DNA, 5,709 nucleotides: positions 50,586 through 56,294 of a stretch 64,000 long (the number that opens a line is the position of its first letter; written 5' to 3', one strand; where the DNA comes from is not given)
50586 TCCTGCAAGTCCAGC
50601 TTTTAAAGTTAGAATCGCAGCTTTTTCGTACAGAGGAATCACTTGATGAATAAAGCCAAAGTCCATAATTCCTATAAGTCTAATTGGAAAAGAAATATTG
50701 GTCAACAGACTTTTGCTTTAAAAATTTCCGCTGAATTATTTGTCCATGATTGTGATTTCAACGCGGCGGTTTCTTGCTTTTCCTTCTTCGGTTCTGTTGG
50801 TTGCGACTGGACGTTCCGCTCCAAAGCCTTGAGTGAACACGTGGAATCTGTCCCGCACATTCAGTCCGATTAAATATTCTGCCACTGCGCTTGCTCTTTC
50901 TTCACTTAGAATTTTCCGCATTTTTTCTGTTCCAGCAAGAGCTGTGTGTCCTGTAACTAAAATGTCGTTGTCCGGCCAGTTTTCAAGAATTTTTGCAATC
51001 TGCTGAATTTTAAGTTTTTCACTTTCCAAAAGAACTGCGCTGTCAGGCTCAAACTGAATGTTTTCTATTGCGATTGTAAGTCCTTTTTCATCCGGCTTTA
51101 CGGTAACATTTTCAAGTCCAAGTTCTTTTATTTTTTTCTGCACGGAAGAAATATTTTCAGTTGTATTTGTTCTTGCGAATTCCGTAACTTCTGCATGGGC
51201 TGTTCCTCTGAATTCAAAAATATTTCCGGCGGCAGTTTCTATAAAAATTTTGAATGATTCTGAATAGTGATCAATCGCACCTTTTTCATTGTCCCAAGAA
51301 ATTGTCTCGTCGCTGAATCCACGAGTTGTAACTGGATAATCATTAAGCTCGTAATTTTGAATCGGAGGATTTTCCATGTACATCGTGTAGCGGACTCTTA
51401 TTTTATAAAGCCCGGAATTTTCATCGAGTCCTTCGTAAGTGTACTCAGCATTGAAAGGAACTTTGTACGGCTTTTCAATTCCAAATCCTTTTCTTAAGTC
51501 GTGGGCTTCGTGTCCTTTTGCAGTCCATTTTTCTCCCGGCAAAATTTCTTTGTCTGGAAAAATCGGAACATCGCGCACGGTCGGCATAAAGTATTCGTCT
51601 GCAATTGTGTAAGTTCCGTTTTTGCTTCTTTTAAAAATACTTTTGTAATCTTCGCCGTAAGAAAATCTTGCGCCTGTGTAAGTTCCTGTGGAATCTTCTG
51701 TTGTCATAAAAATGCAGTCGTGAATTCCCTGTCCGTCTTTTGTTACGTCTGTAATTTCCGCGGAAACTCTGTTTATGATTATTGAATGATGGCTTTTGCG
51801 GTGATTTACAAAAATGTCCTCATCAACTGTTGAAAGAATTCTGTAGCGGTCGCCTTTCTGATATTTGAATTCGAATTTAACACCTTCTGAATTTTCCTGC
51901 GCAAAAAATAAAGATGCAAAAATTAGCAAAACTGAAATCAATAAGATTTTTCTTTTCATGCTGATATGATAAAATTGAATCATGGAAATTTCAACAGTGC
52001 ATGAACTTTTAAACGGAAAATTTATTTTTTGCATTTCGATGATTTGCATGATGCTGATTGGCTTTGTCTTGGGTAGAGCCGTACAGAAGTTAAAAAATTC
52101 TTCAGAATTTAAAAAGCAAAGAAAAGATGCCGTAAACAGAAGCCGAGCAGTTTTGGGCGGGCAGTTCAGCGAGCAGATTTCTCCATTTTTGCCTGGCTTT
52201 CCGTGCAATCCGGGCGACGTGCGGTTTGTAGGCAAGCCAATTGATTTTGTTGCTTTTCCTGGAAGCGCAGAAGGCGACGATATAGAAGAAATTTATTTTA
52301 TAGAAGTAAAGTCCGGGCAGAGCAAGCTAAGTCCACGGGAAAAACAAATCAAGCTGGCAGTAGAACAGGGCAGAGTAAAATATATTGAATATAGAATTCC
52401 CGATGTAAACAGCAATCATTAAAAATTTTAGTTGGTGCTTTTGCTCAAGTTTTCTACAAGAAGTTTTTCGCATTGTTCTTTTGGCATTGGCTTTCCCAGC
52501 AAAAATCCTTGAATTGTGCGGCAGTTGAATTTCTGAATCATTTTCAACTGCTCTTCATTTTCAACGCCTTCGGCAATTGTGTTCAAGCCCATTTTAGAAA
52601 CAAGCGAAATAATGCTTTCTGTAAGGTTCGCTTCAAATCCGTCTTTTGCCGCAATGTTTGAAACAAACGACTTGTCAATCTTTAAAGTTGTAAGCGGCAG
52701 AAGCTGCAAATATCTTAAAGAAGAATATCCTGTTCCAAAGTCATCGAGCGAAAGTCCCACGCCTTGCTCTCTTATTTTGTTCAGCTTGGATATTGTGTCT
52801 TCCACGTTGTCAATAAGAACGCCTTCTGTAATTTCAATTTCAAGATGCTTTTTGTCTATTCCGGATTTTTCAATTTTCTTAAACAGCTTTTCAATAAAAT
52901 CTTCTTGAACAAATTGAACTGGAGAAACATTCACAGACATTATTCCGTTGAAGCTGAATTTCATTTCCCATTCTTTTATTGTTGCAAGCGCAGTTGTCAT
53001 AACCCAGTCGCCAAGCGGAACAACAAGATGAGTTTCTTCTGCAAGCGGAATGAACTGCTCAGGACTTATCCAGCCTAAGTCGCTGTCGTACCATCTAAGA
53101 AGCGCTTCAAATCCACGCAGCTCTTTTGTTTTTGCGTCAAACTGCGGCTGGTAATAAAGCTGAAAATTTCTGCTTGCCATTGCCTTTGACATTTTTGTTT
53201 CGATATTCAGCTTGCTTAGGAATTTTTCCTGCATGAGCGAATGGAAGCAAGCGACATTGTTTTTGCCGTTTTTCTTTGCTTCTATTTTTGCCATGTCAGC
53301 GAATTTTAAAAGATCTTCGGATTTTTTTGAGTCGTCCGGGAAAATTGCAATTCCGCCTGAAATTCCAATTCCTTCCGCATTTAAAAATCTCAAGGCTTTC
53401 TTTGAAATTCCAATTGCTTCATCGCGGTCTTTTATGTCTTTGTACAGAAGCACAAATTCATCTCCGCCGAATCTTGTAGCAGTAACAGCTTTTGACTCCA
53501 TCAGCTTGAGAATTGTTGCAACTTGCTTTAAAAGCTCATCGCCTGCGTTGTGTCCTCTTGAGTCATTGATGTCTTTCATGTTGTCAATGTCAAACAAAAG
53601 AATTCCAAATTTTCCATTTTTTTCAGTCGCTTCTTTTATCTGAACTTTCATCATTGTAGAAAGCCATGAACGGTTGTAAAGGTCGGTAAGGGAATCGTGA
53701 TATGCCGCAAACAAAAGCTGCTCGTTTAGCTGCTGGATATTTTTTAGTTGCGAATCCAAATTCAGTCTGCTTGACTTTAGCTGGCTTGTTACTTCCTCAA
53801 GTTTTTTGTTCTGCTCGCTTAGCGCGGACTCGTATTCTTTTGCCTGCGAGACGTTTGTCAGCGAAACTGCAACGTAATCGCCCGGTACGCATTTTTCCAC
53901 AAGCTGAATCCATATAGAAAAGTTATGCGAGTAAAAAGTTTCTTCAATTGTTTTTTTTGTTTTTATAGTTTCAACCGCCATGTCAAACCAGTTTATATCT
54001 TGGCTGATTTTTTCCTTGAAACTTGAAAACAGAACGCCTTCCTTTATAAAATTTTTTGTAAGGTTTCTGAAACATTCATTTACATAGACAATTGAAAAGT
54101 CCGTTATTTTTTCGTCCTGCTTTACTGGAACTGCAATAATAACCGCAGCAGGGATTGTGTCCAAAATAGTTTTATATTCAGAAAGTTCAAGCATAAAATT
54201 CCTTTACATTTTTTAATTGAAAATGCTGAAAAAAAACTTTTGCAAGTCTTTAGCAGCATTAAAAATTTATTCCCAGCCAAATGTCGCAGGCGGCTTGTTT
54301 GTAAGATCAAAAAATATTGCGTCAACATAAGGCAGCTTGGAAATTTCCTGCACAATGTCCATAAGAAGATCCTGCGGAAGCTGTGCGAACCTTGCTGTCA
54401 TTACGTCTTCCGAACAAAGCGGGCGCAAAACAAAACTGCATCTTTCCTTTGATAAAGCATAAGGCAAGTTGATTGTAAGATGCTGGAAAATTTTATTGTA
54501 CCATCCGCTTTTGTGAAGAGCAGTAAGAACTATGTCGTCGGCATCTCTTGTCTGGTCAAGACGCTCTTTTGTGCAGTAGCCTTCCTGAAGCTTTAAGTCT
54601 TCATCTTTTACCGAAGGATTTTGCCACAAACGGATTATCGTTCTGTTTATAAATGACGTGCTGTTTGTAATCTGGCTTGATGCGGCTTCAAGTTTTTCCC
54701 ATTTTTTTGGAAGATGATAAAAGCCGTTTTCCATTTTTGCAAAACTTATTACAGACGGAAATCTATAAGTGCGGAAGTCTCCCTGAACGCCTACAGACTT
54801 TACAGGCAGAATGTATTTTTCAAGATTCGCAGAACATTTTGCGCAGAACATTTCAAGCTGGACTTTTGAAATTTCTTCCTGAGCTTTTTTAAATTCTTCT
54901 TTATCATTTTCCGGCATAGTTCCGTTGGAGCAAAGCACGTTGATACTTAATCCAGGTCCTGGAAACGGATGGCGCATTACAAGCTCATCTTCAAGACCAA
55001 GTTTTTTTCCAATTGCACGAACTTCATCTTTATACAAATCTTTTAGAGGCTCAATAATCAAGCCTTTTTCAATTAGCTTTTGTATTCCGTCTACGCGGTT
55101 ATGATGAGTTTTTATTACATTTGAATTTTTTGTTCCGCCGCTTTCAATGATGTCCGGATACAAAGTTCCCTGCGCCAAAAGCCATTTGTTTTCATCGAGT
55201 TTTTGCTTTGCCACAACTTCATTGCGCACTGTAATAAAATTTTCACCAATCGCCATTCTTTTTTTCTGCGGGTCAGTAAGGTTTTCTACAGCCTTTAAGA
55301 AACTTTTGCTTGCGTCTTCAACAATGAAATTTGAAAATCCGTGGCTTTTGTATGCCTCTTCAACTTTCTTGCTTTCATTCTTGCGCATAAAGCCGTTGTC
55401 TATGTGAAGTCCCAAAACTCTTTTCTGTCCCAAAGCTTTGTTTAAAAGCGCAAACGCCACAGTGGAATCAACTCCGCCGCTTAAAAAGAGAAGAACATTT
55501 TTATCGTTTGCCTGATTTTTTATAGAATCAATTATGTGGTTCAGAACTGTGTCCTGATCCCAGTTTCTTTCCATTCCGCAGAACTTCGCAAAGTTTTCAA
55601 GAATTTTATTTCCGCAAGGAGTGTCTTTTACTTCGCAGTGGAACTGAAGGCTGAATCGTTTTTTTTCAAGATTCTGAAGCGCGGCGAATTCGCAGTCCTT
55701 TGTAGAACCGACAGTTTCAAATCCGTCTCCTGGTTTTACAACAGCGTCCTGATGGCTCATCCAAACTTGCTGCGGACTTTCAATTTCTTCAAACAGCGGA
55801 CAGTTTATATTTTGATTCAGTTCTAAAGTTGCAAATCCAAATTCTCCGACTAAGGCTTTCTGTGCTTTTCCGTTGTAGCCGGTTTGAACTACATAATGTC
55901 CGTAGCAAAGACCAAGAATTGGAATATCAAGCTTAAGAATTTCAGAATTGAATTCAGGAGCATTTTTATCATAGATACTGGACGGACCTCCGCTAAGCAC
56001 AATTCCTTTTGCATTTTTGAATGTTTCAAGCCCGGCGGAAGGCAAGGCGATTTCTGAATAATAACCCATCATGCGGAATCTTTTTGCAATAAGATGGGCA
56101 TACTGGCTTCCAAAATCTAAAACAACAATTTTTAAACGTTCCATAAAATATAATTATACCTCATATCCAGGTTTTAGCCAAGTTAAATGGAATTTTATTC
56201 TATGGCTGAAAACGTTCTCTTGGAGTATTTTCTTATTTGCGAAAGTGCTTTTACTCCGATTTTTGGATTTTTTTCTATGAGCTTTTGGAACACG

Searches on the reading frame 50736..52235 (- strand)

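Call 22: search_protein_families(library=pfam, proteins=[window:50736-52235:-], max_evalue=0.001)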
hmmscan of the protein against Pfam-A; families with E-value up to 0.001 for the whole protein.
window:50736-52235:- (499 aa): 1 family
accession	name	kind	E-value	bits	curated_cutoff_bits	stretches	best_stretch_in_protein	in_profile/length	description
PF00691.25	OmpA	-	2.7e-18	66.6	27.2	1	395-490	2-98/98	OmpA family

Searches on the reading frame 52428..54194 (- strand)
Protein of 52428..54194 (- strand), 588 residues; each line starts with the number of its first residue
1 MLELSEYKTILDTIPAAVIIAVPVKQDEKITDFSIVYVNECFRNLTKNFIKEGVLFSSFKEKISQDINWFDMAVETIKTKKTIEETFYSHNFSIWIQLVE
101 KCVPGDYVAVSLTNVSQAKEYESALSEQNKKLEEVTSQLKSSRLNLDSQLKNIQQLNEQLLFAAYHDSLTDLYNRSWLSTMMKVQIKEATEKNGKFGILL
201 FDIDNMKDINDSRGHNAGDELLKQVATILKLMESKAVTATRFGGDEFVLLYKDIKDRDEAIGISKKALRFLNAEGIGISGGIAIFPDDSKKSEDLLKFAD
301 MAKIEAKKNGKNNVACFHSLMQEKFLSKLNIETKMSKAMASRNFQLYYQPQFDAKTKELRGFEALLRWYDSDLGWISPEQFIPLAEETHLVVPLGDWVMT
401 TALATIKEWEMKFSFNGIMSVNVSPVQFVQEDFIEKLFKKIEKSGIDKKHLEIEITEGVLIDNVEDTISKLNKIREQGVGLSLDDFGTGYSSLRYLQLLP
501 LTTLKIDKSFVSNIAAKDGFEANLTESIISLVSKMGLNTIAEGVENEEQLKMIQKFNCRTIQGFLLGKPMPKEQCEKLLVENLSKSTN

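Call 22: search_protein_families(library=pfam, proteins=[window:52428-54194:-], max_evalue=0.001)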
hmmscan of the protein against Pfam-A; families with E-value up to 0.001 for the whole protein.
window:52428-54194:- (588 aa): 2 families
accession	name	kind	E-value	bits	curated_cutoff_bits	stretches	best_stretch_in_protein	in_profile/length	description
PF00563.25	EAL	-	1.9e-65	221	31.3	1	335-569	4-236/236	EAL domain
PF00990.26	GGDEF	-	6.4e-33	114.2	23.8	1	164-313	1-161/161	Diguanylate cyclase, GGDEF domain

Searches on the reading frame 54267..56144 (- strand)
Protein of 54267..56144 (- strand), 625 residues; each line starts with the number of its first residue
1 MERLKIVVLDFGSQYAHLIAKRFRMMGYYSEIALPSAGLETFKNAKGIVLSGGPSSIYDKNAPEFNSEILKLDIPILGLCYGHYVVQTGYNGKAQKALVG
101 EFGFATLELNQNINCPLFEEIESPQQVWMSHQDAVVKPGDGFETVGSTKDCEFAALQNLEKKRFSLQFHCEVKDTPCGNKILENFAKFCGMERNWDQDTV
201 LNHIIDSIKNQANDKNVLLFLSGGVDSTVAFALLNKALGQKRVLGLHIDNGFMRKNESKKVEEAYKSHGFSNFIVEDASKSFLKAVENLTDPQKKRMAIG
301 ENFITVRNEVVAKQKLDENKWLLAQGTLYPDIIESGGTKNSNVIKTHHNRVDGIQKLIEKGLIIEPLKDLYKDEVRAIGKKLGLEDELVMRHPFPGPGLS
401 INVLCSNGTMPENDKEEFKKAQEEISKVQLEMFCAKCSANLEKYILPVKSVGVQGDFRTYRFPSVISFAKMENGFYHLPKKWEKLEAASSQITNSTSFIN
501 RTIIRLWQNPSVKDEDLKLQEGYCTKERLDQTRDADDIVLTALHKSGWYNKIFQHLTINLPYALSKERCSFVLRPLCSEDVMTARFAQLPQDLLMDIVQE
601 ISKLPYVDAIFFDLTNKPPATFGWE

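Call 22: search_protein_families(library=pfam, proteins=[window:54267-56144:-], max_evalue=0.001)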
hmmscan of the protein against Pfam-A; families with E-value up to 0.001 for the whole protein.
window:54267-56144:- (625 aa): 6 families
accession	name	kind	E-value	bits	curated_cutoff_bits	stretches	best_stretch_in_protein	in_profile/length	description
PF00117.34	GATase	-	2.2e-31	109.5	22.8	1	7-186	1-187/190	Glutamine amidotransferase class-I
PF00958.27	GMP_synt_C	-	1.8e-16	60.4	27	2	545-624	5-92/92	GMP synthase C terminal domain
PF02540.23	NAD_synthase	-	4e-09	36.4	21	1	205-297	9-99/242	NAD synthase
PF00764.25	Arginosuc_synth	-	0.00014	22.4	27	1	217-285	2-68/162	Arginosuccinate synthase N-terminal HUP domain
PF06508.19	QueC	-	0.00046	20.2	22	0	217-311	2-100/210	Queuosine biosynthesis protein QueC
PF03054.22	tRNA_Me_trans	-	0.0006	20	20.6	0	216-259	2-43/202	tRNA methyl transferase HUP domain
